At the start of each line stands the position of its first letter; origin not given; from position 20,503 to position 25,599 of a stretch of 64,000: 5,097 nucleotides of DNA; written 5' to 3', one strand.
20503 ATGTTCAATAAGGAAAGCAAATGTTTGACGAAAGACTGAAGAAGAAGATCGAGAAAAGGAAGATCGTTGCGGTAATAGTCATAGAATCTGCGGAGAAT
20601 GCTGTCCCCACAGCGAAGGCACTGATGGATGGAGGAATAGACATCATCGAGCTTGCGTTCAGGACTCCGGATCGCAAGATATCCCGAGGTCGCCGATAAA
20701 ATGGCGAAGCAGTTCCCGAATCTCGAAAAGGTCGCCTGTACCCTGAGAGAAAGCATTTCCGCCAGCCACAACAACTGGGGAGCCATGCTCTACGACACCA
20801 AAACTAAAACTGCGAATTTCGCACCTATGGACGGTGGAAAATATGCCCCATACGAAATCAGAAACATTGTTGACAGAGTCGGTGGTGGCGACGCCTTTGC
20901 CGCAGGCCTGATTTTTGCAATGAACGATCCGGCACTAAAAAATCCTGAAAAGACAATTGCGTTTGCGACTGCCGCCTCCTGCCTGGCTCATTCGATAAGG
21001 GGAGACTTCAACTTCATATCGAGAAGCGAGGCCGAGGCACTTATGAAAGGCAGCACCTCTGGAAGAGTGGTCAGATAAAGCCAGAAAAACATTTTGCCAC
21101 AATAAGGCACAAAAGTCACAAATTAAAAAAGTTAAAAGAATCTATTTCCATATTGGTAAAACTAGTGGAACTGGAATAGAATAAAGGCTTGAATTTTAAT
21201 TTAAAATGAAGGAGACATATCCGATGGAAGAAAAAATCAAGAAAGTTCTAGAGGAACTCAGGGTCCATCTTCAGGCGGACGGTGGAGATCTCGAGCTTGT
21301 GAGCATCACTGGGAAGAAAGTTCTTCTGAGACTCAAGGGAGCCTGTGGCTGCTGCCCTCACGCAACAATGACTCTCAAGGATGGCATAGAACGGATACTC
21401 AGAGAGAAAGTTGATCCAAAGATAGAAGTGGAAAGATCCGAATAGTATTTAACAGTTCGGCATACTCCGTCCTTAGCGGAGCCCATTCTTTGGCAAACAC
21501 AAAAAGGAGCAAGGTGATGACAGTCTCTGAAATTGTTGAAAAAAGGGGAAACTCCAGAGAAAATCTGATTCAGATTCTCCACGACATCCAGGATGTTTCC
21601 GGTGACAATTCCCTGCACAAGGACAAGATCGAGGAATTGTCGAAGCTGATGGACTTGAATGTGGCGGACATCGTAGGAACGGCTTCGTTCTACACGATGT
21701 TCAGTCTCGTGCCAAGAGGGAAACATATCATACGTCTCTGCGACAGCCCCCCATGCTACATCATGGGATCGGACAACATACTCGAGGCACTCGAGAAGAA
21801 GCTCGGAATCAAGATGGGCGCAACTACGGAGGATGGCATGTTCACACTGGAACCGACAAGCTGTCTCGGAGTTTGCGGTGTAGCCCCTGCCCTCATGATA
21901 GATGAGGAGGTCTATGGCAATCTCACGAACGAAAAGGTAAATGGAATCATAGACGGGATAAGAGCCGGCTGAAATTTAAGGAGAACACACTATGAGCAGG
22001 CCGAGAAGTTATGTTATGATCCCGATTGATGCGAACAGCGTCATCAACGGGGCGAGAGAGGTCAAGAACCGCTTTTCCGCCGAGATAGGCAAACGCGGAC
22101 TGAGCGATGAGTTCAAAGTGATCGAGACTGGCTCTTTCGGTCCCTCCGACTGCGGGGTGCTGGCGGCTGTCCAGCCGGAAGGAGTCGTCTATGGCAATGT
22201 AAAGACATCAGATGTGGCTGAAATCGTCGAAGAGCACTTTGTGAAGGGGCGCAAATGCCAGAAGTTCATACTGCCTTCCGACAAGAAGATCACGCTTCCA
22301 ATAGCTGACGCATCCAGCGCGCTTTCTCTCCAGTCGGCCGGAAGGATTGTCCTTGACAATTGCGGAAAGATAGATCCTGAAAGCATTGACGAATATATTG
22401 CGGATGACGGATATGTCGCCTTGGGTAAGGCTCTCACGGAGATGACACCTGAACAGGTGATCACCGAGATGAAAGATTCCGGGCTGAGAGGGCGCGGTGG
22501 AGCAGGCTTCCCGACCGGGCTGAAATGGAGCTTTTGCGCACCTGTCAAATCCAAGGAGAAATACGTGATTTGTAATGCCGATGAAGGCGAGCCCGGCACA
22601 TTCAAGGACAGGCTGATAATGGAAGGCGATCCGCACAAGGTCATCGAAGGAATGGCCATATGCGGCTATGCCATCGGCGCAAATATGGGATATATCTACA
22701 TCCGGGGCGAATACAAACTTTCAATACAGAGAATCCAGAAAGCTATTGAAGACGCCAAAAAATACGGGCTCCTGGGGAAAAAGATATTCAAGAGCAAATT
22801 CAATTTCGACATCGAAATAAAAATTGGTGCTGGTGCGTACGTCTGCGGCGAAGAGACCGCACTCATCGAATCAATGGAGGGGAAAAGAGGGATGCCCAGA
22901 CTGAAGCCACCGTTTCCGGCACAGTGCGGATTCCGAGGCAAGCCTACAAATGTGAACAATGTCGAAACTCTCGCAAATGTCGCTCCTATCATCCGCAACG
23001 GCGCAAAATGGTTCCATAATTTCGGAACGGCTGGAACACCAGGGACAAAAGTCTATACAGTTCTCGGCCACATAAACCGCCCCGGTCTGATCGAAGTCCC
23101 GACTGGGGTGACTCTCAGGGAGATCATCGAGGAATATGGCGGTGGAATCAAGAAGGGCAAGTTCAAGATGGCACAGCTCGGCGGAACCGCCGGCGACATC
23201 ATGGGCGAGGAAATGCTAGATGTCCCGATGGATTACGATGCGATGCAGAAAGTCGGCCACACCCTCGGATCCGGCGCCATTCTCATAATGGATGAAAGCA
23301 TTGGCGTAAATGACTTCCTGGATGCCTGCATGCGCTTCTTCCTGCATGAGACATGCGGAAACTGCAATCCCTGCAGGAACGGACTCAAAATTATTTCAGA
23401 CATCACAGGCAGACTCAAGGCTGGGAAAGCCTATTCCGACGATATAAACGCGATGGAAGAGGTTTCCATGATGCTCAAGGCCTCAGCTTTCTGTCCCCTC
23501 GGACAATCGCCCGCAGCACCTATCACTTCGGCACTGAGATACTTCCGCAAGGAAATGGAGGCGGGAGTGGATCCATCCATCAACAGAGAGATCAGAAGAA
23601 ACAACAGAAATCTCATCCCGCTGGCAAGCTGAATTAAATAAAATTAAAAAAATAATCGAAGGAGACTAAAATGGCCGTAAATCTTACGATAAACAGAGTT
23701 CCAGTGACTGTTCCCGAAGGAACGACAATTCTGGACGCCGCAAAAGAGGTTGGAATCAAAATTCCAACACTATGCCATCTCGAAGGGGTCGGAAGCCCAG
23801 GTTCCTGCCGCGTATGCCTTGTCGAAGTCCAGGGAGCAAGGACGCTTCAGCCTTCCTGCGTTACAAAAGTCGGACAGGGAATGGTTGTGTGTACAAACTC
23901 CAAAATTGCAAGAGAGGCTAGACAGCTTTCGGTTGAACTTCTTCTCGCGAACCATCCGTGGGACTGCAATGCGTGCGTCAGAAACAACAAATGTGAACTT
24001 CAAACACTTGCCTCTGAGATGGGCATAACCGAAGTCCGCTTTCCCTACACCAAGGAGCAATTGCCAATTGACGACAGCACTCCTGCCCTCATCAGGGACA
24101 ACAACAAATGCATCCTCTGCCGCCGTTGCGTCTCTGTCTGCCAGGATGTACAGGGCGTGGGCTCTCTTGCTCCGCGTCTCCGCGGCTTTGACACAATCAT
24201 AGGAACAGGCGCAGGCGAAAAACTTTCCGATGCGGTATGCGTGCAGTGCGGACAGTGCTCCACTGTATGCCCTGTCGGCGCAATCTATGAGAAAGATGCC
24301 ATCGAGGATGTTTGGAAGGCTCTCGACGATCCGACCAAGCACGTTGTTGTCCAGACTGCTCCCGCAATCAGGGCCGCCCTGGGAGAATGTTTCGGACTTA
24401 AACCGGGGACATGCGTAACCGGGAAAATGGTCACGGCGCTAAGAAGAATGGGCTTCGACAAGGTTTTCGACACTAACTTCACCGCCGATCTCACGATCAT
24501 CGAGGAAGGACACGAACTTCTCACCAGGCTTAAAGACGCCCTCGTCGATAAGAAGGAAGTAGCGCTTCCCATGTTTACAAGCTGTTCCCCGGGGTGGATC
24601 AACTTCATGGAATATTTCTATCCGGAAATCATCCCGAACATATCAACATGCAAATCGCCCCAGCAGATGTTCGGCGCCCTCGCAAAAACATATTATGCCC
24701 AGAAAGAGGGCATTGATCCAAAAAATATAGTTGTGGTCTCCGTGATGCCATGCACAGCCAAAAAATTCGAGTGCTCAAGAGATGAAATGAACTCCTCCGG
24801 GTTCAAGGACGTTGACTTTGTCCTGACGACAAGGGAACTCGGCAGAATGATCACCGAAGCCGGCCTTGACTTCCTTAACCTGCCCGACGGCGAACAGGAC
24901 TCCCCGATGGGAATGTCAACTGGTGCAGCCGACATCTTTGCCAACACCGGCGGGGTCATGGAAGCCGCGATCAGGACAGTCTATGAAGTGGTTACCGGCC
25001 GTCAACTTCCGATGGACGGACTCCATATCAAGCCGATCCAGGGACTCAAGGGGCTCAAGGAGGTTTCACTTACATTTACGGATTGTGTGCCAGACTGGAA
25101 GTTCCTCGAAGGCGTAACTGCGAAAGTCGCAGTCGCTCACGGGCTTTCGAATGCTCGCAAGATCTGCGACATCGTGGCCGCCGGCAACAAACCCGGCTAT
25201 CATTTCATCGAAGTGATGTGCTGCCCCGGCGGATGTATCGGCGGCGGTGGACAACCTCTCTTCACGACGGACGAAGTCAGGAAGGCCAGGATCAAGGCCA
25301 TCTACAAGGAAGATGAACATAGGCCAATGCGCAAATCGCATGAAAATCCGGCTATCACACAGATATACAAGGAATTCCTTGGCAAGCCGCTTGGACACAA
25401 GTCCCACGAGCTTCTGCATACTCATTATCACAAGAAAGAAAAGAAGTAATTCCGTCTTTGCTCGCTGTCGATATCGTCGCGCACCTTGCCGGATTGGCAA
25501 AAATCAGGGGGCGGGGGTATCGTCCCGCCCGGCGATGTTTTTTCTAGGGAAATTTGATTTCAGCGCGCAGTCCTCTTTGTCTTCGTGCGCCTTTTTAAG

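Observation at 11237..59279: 15-bp perfect palindrome CTGCGAA-W-TTCGCAG scattered through unrelated coding regions in all reading frames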

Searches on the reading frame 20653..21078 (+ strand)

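Call 7: search_protein_families(library=pfam, proteins=[window:20653-21078:+])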
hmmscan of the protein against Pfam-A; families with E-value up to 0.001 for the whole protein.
window:20653-21078:+ (141 aa): 1 family
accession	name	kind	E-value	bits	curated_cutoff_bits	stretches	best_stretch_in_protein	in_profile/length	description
PF00294.29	PfkB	-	0.00011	22.1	25.8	1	66-113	245-290/302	pfkB family carbohydrate kinase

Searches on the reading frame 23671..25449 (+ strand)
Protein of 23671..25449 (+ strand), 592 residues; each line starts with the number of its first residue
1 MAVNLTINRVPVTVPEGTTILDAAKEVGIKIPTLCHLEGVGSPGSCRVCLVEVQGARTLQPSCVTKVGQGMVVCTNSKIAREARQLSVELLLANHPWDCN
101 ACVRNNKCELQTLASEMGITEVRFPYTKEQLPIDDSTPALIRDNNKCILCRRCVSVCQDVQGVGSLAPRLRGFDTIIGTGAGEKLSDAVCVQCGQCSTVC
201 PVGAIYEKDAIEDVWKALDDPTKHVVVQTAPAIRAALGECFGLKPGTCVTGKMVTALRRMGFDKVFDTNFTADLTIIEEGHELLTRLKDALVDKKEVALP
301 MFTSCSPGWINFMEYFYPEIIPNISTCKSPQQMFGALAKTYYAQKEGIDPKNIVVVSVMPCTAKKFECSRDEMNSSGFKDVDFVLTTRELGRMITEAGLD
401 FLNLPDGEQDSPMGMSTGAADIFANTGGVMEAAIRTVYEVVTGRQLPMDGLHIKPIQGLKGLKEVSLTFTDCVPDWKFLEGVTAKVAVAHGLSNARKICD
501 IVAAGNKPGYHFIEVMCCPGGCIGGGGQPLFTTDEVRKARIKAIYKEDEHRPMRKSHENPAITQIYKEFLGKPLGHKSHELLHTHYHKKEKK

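Call 7: search_protein_families(library=pfam, proteins=[window:23671-25449:+])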
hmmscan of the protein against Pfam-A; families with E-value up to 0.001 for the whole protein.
window:23671-25449:+ (592 aa): 12 families
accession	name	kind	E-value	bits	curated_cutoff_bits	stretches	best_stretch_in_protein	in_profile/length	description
PF02906.19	Fe_hyd_lg_C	-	1.2e-95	320.3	22.1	1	223-526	1-245/245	Iron only hydrogenase large subunit, C-terminal domain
PF02256.22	Fe_hyd_SSU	-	8.9e-27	93.3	24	1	534-589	1-56/56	Iron hydrogenase small subunit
PF13510.11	Fer2_4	-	1.6e-18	66.9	22.8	1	2-77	3-81/82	2Fe-2S iron-sulfur cluster binding domain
PF10588.14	NADH-G_4Fe-4S_3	-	7.4e-15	54.6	27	1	84-123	1-40/40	NADH-ubiquinone oxidoreductase-G iron-sulfur binding region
PF12838.12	Fer4_7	-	1.2e-07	32.5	27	1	146-204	1-52/52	4Fe-4S dicluster domain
PF00037.32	Fer4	-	8e-07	29.1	21.1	1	189-206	7-24/24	4Fe-4S binding domain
PF13237.11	Fer4_10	-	8.3e-07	29.3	25.5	1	187-212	6-33/53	4Fe-4S dicluster domain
PF22117.2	Fer4_Nqo3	-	3.9e-06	27.4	27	1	142-205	6-66/67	NADH-quinone oxidoreductase subunit 3, ferredoxin-like domain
PF13187.11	Fer4_9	-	8.5e-05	22.9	27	0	146-205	1-52/52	4Fe-4S dicluster domain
PF14697.11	Fer4_21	-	0.00018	22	35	1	143-205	4-57/59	4Fe-4S dicluster domain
PF12837.12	Fer4_6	-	0.0003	21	25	1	189-205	8-24/24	4Fe-4S binding domain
PF13484.11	Fer4_16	-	0.00082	20.5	30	1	190-212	2-21/66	4Fe-4S double cluster binding domain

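Call 10: find_encoding_contigs(protein=window:23671-25449:+, flank=10000, max_places=10)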
Protein window:23671-25449:+ (592 aa): 19 contigs read that carry it; 10 places shown.
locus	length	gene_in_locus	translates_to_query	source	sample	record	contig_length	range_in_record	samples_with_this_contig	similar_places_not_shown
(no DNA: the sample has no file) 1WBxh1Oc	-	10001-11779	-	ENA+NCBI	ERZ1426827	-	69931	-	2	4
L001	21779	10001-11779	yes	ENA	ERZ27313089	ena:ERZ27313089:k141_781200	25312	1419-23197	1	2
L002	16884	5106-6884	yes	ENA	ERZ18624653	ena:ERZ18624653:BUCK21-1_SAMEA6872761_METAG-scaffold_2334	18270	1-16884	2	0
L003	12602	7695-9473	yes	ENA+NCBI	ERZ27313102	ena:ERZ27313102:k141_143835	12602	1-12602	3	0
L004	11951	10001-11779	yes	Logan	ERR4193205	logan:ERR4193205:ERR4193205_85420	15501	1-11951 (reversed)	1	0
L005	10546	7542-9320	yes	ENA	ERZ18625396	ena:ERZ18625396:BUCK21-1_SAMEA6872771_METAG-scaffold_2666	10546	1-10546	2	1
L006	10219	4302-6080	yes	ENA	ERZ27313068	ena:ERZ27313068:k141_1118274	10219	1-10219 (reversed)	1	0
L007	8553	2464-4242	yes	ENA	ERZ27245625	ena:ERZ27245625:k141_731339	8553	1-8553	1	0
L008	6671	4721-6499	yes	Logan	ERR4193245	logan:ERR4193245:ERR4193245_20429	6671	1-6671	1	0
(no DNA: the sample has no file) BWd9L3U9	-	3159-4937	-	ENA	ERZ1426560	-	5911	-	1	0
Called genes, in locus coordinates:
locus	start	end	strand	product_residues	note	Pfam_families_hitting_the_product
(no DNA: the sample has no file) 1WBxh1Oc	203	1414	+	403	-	PF00145:DNA_methylase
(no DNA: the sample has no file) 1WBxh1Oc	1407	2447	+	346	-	PF03235:GmrSD_N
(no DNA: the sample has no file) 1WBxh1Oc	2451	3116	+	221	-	PF18735:HEPN_RiboL-PSP, PF18737:HEPN_MAE_28990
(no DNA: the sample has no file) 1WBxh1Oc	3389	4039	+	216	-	PF09517:RE_Eco29kI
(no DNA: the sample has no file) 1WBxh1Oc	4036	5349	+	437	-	PF00145:DNA_methylase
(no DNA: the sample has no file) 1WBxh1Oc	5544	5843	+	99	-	PF01381:HTH_3, PF12844:HTH_19 (weak), PF13443:HTH_26 (weak), PF13560:HTH_31 (weak)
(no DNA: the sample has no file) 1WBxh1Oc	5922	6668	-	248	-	PF00481:PP2C, PF13672:PP2C_2, PF07228:SpoIIE (faint)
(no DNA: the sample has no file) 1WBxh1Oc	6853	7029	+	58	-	PF01081:Aldolase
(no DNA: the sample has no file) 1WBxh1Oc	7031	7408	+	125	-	-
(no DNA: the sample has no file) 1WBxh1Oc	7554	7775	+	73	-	PF01106:NifU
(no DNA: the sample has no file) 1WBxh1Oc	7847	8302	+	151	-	PF01257:2Fe-2S_thioredx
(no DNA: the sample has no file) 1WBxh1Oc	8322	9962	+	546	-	PF01512:Complex1_51K, PF10531:SLBB, PF22461:SLBB_2 (faint), PF10589:NADH_4Fe-4S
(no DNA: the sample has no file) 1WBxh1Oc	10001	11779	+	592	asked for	PF13510:Fer2_4, PF13237:Fer4_10 (faint), PF10588:NADH-G_4Fe-4S_3, PF12838:Fer4_7, PF22117:Fer4_Nqo3 (weak), PF00037:Fer4 (weak), PF02906:Fe_hyd_lg_C, PF02256:Fe_hyd_SSU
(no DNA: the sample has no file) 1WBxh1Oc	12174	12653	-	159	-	PF00293:NUDIX, PF14815:NUDIX_4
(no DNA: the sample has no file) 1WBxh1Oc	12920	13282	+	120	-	PF12092:DUF3568 (weak)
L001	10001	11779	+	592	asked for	PF13510:Fer2_4, PF13237:Fer4_10 (faint), PF10588:NADH-G_4Fe-4S_3, PF12838:Fer4_7, PF22117:Fer4_Nqo3 (weak), PF00037:Fer4 (weak), PF02906:Fe_hyd_lg_C, PF02256:Fe_hyd_SSU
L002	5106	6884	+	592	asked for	PF13510:Fer2_4, PF13237:Fer4_10 (faint), PF10588:NADH-G_4Fe-4S_3, PF12838:Fer4_7, PF22117:Fer4_Nqo3 (weak), PF00037:Fer4 (weak), PF02906:Fe_hyd_lg_C, PF02256:Fe_hyd_SSU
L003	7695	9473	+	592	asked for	PF13510:Fer2_4, PF13237:Fer4_10 (faint), PF10588:NADH-G_4Fe-4S_3, PF12838:Fer4_7, PF22117:Fer4_Nqo3 (weak), PF00037:Fer4 (weak), PF02906:Fe_hyd_lg_C, PF02256:Fe_hyd_SSU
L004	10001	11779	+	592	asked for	PF13510:Fer2_4, PF13237:Fer4_10 (faint), PF10588:NADH-G_4Fe-4S_3, PF12838:Fer4_7, PF22117:Fer4_Nqo3 (weak), PF00037:Fer4 (weak), PF02906:Fe_hyd_lg_C, PF02256:Fe_hyd_SSU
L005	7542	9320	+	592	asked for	PF13510:Fer2_4, PF13237:Fer4_10 (faint), PF10588:NADH-G_4Fe-4S_3, PF12838:Fer4_7, PF22117:Fer4_Nqo3 (weak), PF00037:Fer4 (weak), PF02906:Fe_hyd_lg_C, PF02256:Fe_hyd_SSU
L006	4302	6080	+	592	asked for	PF13510:Fer2_4, PF13237:Fer4_10 (faint), PF10588:NADH-G_4Fe-4S_3, PF12838:Fer4_7, PF22117:Fer4_Nqo3 (weak), PF00037:Fer4 (weak), PF02906:Fe_hyd_lg_C, PF02256:Fe_hyd_SSU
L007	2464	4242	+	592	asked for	PF13510:Fer2_4, PF13237:Fer4_10 (faint), PF10588:NADH-G_4Fe-4S_3, PF12838:Fer4_7, PF22117:Fer4_Nqo3 (weak), PF00037:Fer4 (weak), PF02906:Fe_hyd_lg_C, PF02256:Fe_hyd_SSU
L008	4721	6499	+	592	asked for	PF13510:Fer2_4, PF13237:Fer4_10 (faint), PF10588:NADH-G_4Fe-4S_3, PF12838:Fer4_7, PF22117:Fer4_Nqo3 (weak), PF00037:Fer4 (weak), PF02906:Fe_hyd_lg_C, PF02256:Fe_hyd_SSU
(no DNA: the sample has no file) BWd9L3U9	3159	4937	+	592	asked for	PF13510:Fer2_4, PF13237:Fer4_10 (faint), PF10588:NADH-G_4Fe-4S_3, PF12838:Fer4_7, PF22117:Fer4_Nqo3 (weak), PF00037:Fer4 (weak), PF02906:Fe_hyd_lg_C, PF02256:Fe_hyd_SSU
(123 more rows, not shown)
